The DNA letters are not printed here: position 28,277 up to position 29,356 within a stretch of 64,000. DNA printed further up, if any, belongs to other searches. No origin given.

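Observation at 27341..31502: Minus-strand cluster of uncharacterised envelope proteins: PaaI thioesterase, beta-helix lipoprotein, small ORFs, secreted OB-fold/coiled-coil protein and LPG-synthase-TM-like membrane protein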

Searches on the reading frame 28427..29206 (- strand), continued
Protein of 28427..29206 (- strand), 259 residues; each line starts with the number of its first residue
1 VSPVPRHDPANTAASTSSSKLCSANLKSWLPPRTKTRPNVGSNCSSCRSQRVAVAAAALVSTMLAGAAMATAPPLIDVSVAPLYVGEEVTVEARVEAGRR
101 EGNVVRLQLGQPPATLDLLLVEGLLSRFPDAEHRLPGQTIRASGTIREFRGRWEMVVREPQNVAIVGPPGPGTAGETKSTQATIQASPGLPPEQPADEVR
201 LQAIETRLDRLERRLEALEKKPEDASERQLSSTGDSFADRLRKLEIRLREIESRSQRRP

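Call 80: search_protein_families(library=pfam, proteins=[P0264, P0279, P0287, P0304, P0313, P0326, P0344, P0360, P0391, P0336], max_evalue=0.0001)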
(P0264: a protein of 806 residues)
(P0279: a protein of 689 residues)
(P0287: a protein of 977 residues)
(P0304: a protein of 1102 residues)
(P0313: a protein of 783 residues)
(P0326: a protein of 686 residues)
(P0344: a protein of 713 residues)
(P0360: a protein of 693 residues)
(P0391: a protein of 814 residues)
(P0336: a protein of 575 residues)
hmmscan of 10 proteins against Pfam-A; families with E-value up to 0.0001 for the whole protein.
P0264 (806 aa): 11 families
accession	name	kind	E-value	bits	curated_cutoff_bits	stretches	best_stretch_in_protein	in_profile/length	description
PF13091.12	PLDc_2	-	6.8e-51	172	27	2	205-327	3-132/132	PLD-like domain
PF01336.31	tRNA_anti-codon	-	6.1e-28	97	27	2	472-543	2-71/75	OB-fold nucleic acid binding domain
PF13742.12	tRNA_anti_2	-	1.1e-17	64.5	27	0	723-788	20-83/95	OB-fold nucleic acid binding domain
PF11495.14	Regulator_TrmB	-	1.1e-13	51.5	22.2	1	198-331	10-133/233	Archaeal transcriptional regulator TrmB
PF00614.28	PLDc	-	5.4e-09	36.1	21.9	0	130-150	6-26/28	Phospholipase D Active site motif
PF24217.1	DUF7436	-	1e-07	32.5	34.2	0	76-185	50-152/153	Family of unknown function (DUF7436)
PF13090.12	PP_kinase_C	-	4.6e-07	29.9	25.8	0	56-180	23-143/172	Polyphosphate kinase C-terminal domain 2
PF19135.5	DUF5818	-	6.4e-07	29.3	27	0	716-734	28-46/57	Protein of unknown function (DUF5818)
PF21806.3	DUF6879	-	1.6e-06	28.1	23.9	0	202-333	31-162/167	Family of unknown function (DUF6879)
PF17941.7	PP_kinase_C_1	-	3e-06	27.4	25.7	0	57-176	32-158/167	Polyphosphate kinase C-terminal domain 1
PF12869.13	tRNA_anti-like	-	1.1e-05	25.5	23.5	0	354-397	66-111/146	tRNA_anti-like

P0279 (689 aa): 8 families
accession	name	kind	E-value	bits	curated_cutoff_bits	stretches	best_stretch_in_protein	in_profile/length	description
PF13091.12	PLDc_2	-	2e-54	183.4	27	2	73-199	2-132/132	PLD-like domain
PF01336.31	tRNA_anti-codon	-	1.7e-24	86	27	2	378-450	1-71/75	OB-fold nucleic acid binding domain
PF00614.28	PLDc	-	7.3e-12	45.2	21.9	0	148-170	5-27/28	Phospholipase D Active site motif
PF13742.12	tRNA_anti_2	-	1.2e-08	35.5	27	0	372-443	16-84/95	OB-fold nucleic acid binding domain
PF11495.14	Regulator_TrmB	-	3.4e-08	33.5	22.2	0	73-198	16-127/233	Archaeal transcriptional regulator TrmB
PF19135.5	DUF5818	-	1.1e-07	31.7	27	0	369-385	28-44/57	Protein of unknown function (DUF5818)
PF17941.7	PP_kinase_C_1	-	1.9e-07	31.3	25.7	1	61-196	12-159/167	Polyphosphate kinase C-terminal domain 1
PF12869.13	tRNA_anti-like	-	1.5e-05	25.1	23.5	0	604-672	67-136/146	tRNA_anti-like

P0287 (977 aa): 0 families

P0304 (1102 aa): 5 families
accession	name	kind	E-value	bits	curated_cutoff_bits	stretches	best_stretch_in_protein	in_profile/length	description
PF00069.31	Pkinase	-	2.2e-40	139.2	31.7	1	108-370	1-254/263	Protein kinase domain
PF07714.23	PK_Tyr_Ser-Thr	-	1.3e-27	97.2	23.1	1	110-367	3-248/258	Protein tyrosine and serine/threonine kinase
PF01336.31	tRNA_anti-codon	-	5.8e-12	45.8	27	0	888-960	2-71/75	OB-fold nucleic acid binding domain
PF13742.12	tRNA_anti_2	-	5.2e-07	30.2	27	0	881-958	16-89/95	OB-fold nucleic acid binding domain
PF14485.11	DUF4431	-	2.3e-05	24.5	24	0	603-625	9-31/48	Domain of unknown function (DUF4431)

P0313 (783 aa): 3 families
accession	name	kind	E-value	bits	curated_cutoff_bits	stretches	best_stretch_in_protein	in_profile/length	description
PF01336.31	tRNA_anti-codon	-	1.3e-42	144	27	2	278-346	1-69/75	OB-fold nucleic acid binding domain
PF13742.12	tRNA_anti_2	-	5e-21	75.2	27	0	70-142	17-85/95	OB-fold nucleic acid binding domain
PF13567.11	DUF4131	-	4.2e-06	27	31.6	0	32-137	28-132/165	Domain of unknown function (DUF4131)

P0326 (686 aa): 4 families
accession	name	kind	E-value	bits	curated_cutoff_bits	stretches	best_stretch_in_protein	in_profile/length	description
PF00069.31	Pkinase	-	1.5e-43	149.6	31.7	1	32-299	1-255/263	Protein kinase domain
PF07714.23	PK_Tyr_Ser-Thr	-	8.9e-30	104.3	23.1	1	34-295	3-248/258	Protein tyrosine and serine/threonine kinase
PF03109.22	ABC1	-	9e-07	28.7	22.9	1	78-199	121-224/244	ABC1 atypical kinase-like domain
PF13742.12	tRNA_anti_2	-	2.7e-05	24.8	27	0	605-674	21-89/95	OB-fold nucleic acid binding domain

P0344 (713 aa): 4 families
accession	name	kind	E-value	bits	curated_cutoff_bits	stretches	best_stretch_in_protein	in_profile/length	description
PF01336.31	tRNA_anti-codon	-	4.9e-34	116.5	27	2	637-703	2-68/75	OB-fold nucleic acid binding domain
PF13742.12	tRNA_anti_2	-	2.4e-16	60.2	27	0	631-697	17-82/95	OB-fold nucleic acid binding domain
PF16100.11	RMI2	-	1.4e-08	35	29.4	0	86-148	43-97/132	RecQ-mediated genome instability protein 2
PF13567.11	DUF4131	-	1.7e-05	25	31.6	0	48-146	31-131/165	Domain of unknown function (DUF4131)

P0360 (693 aa): 4 families
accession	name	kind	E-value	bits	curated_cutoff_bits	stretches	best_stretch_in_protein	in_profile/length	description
PF01336.31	tRNA_anti-codon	-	1.1e-51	173.1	27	5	514-585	2-73/75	OB-fold nucleic acid binding domain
PF13742.12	tRNA_anti_2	-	2e-29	102.1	27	1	509-574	18-82/95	OB-fold nucleic acid binding domain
PF16100.11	RMI2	-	3e-08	33.9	29.4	0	618-678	44-100/132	RecQ-mediated genome instability protein 2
PF13567.11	DUF4131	-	3.6e-08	33.7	31.6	0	33-135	26-130/165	Domain of unknown function (DUF4131)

P0391 (814 aa): 3 families
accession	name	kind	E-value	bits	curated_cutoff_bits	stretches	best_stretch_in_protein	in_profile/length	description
PF01336.31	tRNA_anti-codon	-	7e-49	164.1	27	4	182-252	1-70/75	OB-fold nucleic acid binding domain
PF13742.12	tRNA_anti_2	-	7.5e-19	68.2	27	0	277-345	15-82/95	OB-fold nucleic acid binding domain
PF15072.12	HROB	-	3.7e-06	27.2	30.8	0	388-436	7-54/85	Homologous recombination OB-fold protein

P0336 (575 aa): 6 families
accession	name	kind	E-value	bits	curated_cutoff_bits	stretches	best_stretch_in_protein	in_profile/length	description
PF13091.12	PLDc_2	-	2.4e-51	173.4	27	2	57-184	1-132/132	PLD-like domain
PF01336.31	tRNA_anti-codon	-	1.7e-16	60.4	27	2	495-564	1-69/75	OB-fold nucleic acid binding domain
PF17941.7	PP_kinase_C_1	-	3.1e-10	40.3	25.7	1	68-144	39-115/167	Polyphosphate kinase C-terminal domain 1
PF00614.28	PLDc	-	3.3e-09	36.8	21.9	0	277-298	4-25/28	Phospholipase D Active site motif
PF11495.14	Regulator_TrmB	-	3.7e-07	30.1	22.2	0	60-186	18-131/233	Archaeal transcriptional regulator TrmB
PF24217.1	DUF7436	-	2.6e-06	27.9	34.2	0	80-188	51-151/153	Family of unknown function (DUF7436)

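Call 83: search_protein_families(library=ncbifam, proteins=[P0264, P0279, P0336], max_evalue=0.00001)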
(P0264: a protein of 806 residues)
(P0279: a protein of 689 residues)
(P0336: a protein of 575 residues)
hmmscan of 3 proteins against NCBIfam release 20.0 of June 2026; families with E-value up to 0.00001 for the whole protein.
P0264 (806 aa): 14 families
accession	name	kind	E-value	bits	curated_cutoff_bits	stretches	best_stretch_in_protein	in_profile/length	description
NF038319.1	DISARM_DrmC_I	equivalog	2e-26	93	133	2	222-323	119-231/236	DISARM system phospholipase D-like protein DrmC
TIGR04265.1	bac_cardiolipin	equivalog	2.3e-21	76.3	290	2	221-326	342-450/483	cardiolipin synthase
NF009107.0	PRK12452.1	equivalog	8.4e-18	64.4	787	2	200-329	346-479/509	cardiolipin synthase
NF010490.0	PRK13912.1-1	equivalog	1e-17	64.7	211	1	200-323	32-152/159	nuclease NucT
NF010492.0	PRK13912.1-3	equivalog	5.5e-14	52.1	297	1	52-177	38-169/178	nuclease NucT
TIGR00237.1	xseA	equivalog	2.5e-11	43.4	180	0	723-789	19-83/389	exodeoxyribonuclease VII large subunit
NF003037.0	PRK03932.1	equivalog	8e-11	41.5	414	0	718-789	12-83/451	asparagine--tRNA ligase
NF008427.0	PRK11263.1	equivalog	1.7e-10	40.6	281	0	225-319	235-332/409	cardiolipin synthase ClsB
NF003483.0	PRK05159.1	equivalog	3.3e-09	36.1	353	0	467-554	16-102/438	aspartate--tRNA(Asn) ligase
NF041068.1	DpdK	equivalog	4.4e-09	36.1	100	0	225-318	66-158/167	phospholipase D-like domain-containing protein DpdK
NF010491.0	PRK13912.1-2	equivalog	7.4e-09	35.6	225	0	52-167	40-161/180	nuclease NucT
NF003917.0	PRK05443.1-1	subfamily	1e-07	30.8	470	1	58-244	361-561/689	RNA degradosome polyphosphate kinase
NF010493.0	PRK13912.1-4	equivalog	9.5e-07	28.9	351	0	47-179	26-164/171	nuclease NucT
TIGR03705.1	poly_P_kin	equivalog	2.1e-06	26.5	465.85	1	58-243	355-554/673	polyphosphate kinase 1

P0279 (689 aa): 18 families
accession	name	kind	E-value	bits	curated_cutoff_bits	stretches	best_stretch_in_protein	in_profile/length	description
NF038319.1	DISARM_DrmC_I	equivalog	8.5e-28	97.5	133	2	209-338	85-228/236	DISARM system phospholipase D-like protein DrmC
TIGR04265.1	bac_cardiolipin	equivalog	5.4e-26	91.6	290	2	217-344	317-450/483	cardiolipin synthase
NF010490.0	PRK13912.1-1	equivalog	3.8e-25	88.8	211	2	67-195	30-152/159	nuclease NucT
NF009107.0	PRK12452.1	equivalog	1.2e-19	70.5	787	1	220-341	346-473/509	cardiolipin synthase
NF010492.0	PRK13912.1-3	equivalog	2.2e-16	59.9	297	1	61-195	25-168/178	nuclease NucT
NF008427.0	PRK11263.1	equivalog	2e-13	50.2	281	1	72-342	24-337/409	cardiolipin synthase ClsB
NF041068.1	DpdK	equivalog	1.3e-11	44.4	100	0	248-337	69-159/167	phospholipase D-like domain-containing protein DpdK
NF010491.0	PRK13912.1-2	equivalog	1.2e-10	41.4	225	0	73-184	42-159/180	nuclease NucT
NF003483.0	PRK05159.1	equivalog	2.8e-09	36.4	353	0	606-687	16-97/438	aspartate--tRNA(Asn) ligase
NF010493.0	PRK13912.1-4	equivalog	1.2e-08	35.1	351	0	73-179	33-145/171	nuclease NucT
TIGR03705.1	poly_P_kin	equivalog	1.4e-08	33.7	465.85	1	82-263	360-554/673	polyphosphate kinase 1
NF003921.0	PRK05443.2-2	subfamily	3.5e-08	32.3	701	1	94-263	393-574/707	RNA degradosome polyphosphate kinase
NF003917.0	PRK05443.1-1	subfamily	4.3e-08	32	470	1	81-263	365-560/689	RNA degradosome polyphosphate kinase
NF003037.0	PRK03932.1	equivalog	5.1e-08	32.3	414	0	370-444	11-84/451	asparagine--tRNA ligase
NF003924.0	PRK05443.3-2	equivalog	1.8e-06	26.6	1058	1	61-263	336-553/699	RNA degradosome polyphosphate kinase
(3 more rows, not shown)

P0336 (575 aa): 15 families
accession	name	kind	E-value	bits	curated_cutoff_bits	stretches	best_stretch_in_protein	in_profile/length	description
NF038319.1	DISARM_DrmC_I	equivalog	1.6e-32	112.9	133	2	205-318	96-224/236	DISARM system phospholipase D-like protein DrmC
NF010490.0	PRK13912.1-1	equivalog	4.4e-21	75.6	211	2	203-316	30-143/159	nuclease NucT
TIGR04265.1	bac_cardiolipin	equivalog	6.6e-20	71.5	290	1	205-328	320-450/483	cardiolipin synthase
NF010492.0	PRK13912.1-3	equivalog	3.4e-13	49.6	297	1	46-181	25-169/178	nuclease NucT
NF009107.0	PRK12452.1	equivalog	3.5e-13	49.1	787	1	205-319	346-467/509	cardiolipin synthase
NF008427.0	PRK11263.1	equivalog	2.8e-11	43.2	281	0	232-316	237-327/409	cardiolipin synthase ClsB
NF041068.1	DpdK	equivalog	1.2e-09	37.9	100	1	231-311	67-149/167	phospholipase D-like domain-containing protein DpdK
TIGR03705.1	poly_P_kin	equivalog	1.4e-09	37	465.85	1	71-248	364-554/673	polyphosphate kinase 1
NF003917.0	PRK05443.1-1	subfamily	4.2e-09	35.4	470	1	70-317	369-631/689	RNA degradosome polyphosphate kinase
NF010493.0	PRK13912.1-4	equivalog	2.2e-08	34.2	351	0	53-182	28-163/171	nuclease NucT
NF010491.0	PRK13912.1-2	equivalog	1.1e-07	31.9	225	0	49-172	33-162/180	nuclease NucT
NF003921.0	PRK05443.2-2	subfamily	1.3e-07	30.4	701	1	79-247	393-573/707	RNA degradosome polyphosphate kinase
NF003923.0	PRK05443.3-1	equivalog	4.2e-07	28.7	1116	0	71-139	374-442/692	RNA degradosome polyphosphate kinase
NF003918.0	PRK05443.1-2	subfamily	5.7e-07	28.1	691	1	71-248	382-572/697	RNA degradosome polyphosphate kinase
NF001750.0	PRK00476.1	equivalog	6.4e-06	24.7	443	0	488-554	14-80/590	aspartate--tRNA ligase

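Call 84: search_solved_structures(query=P0279, max_evalue=0.00001)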
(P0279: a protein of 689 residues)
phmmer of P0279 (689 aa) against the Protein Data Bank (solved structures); distinct sequences matched with E-value up to 0.00001: 6.
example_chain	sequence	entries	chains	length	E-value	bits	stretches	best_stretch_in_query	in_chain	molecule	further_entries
1byr_A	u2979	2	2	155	2.1e-13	53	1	72-184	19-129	PROTEIN (ENDONUCLEASE)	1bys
7e0m_A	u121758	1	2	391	1.9e-11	46.5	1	238-348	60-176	Phospholipase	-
6ehi_A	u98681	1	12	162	3.7e-07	32.3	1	61-188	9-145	Nuclease NucT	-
4ggj_A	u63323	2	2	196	4.9e-06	28.6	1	35-196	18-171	Mitochondrial cardiolipin hydrolase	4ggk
9vbg_A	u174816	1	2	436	9.2e-06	27.7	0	242-345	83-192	5'-3' exonuclease PLD3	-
8q1k_A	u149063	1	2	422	9.6e-06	27.7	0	242-345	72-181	5'-3' exonuclease PLD3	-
